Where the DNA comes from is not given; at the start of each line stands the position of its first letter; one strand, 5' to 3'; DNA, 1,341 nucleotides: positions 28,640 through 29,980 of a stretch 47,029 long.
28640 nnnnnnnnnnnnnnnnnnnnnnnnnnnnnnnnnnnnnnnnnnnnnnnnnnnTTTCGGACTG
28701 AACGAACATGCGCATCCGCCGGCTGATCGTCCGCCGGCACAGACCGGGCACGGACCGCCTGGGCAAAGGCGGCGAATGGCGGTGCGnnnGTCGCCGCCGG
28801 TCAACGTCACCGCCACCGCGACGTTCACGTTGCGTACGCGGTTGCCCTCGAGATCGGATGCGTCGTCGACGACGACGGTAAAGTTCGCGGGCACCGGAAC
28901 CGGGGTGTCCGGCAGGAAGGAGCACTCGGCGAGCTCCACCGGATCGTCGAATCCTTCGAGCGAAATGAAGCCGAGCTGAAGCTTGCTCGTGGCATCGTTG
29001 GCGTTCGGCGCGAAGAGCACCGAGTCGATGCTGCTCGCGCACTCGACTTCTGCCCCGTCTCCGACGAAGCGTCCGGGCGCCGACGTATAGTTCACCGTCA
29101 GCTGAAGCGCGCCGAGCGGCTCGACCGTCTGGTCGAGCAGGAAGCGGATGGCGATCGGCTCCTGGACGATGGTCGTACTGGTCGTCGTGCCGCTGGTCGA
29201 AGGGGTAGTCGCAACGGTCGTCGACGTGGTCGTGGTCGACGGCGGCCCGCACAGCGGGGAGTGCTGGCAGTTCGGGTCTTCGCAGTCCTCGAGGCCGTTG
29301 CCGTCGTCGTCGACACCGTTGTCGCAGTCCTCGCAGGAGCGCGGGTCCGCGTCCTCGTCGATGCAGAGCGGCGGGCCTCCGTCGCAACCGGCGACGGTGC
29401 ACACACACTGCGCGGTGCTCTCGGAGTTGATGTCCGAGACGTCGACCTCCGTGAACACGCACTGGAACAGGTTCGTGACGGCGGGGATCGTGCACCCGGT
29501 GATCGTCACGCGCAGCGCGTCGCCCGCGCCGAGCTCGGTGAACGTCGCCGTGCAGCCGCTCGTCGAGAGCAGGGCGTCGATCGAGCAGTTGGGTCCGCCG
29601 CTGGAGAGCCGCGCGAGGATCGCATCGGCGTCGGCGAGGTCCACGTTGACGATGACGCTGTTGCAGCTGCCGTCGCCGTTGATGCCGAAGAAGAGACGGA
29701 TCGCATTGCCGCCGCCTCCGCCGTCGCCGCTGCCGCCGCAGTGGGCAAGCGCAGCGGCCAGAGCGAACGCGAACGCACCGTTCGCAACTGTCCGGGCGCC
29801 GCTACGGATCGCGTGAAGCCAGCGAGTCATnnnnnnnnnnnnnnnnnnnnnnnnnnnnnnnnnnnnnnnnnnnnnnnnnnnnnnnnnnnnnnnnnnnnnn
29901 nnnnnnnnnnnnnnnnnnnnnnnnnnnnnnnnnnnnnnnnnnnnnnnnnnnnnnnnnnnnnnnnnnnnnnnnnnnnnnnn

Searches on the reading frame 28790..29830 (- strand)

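Call 40: search_protein_families(library=pfam, proteins=[window:28790-29830:-], max_evalue=10)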
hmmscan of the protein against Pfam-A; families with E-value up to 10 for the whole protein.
seq(347 aa): 1 family
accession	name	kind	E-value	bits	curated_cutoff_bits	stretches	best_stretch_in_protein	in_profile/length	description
PF05642.16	Sporozoite_P67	-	0.88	8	28.9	1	106-220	190-292/727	Sporozoite P67 surface antigen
